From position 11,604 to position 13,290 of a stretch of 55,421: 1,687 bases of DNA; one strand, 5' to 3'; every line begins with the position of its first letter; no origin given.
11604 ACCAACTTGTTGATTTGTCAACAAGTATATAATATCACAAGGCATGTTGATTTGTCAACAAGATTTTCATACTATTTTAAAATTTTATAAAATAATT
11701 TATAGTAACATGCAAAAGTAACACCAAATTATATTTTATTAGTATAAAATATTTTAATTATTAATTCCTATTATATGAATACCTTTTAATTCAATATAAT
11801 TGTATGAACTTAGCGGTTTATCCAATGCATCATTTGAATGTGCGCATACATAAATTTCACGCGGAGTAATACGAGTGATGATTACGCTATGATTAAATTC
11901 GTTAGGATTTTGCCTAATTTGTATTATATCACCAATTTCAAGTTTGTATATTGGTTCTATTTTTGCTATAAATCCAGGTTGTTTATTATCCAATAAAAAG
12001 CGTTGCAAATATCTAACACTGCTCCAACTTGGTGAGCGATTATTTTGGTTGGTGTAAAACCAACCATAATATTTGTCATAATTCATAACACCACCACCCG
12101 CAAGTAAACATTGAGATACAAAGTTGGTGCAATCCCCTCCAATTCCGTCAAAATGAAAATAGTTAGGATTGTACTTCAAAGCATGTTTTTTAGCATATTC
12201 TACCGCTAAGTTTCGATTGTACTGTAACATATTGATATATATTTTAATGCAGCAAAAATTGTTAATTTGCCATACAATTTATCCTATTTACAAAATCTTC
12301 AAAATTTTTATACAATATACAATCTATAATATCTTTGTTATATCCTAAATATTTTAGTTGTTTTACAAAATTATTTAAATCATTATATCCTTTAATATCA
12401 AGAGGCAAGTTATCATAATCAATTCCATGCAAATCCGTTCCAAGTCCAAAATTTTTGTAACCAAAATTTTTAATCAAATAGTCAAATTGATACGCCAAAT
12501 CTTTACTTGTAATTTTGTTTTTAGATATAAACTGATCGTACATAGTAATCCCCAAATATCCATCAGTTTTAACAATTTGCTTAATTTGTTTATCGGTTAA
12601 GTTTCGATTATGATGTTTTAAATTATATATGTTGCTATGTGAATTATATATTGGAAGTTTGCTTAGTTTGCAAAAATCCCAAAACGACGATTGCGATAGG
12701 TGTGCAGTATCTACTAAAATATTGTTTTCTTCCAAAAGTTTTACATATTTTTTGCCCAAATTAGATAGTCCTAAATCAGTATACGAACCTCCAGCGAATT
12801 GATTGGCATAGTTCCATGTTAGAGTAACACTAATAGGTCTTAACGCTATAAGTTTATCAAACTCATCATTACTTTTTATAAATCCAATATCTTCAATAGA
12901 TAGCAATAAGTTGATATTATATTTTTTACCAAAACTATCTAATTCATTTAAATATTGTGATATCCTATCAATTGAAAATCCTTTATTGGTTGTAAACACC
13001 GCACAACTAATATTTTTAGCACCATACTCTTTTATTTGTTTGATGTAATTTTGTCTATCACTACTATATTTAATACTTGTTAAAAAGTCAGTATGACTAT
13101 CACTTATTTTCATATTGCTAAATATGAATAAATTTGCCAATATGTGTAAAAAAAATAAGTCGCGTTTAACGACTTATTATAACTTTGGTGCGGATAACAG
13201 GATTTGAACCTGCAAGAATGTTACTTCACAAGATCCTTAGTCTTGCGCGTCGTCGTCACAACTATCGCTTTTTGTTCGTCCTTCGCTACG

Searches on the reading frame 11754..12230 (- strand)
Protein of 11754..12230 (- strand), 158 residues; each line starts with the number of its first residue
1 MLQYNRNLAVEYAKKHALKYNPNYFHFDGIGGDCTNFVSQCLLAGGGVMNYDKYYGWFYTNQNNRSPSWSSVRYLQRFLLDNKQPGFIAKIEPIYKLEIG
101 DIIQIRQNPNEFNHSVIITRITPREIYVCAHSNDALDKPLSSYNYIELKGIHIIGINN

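Call 36: search_protein_families(library=pfam, proteins=[window:11754-12230:-])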
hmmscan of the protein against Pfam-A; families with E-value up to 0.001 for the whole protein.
window:11754-12230:- (158 aa): 1 family
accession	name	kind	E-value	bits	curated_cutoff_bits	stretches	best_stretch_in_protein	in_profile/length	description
PF12671.13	Amidase_6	-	1.2e-37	130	23.2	1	3-153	1-162/163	Putative amidase domain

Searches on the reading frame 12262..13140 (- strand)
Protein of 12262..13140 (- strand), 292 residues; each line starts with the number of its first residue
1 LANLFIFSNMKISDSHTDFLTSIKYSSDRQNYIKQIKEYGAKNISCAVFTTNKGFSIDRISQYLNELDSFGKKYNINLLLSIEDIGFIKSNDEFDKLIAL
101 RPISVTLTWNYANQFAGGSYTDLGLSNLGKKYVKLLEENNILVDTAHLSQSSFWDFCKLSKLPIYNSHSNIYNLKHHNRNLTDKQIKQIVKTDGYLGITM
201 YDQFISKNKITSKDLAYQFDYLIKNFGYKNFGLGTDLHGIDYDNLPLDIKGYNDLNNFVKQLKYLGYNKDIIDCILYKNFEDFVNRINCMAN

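Call 36: search_protein_families(library=pfam, proteins=[window:12262-13140:-])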
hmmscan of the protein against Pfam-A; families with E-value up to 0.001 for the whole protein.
window:12262-13140:- (292 aa): 1 family
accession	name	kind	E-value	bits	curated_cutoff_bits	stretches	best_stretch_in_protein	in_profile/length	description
PF01244.27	Peptidase_M19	-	5.2e-51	174.1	26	1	76-282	105-315/319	Membrane dipeptidase (Peptidase family M19)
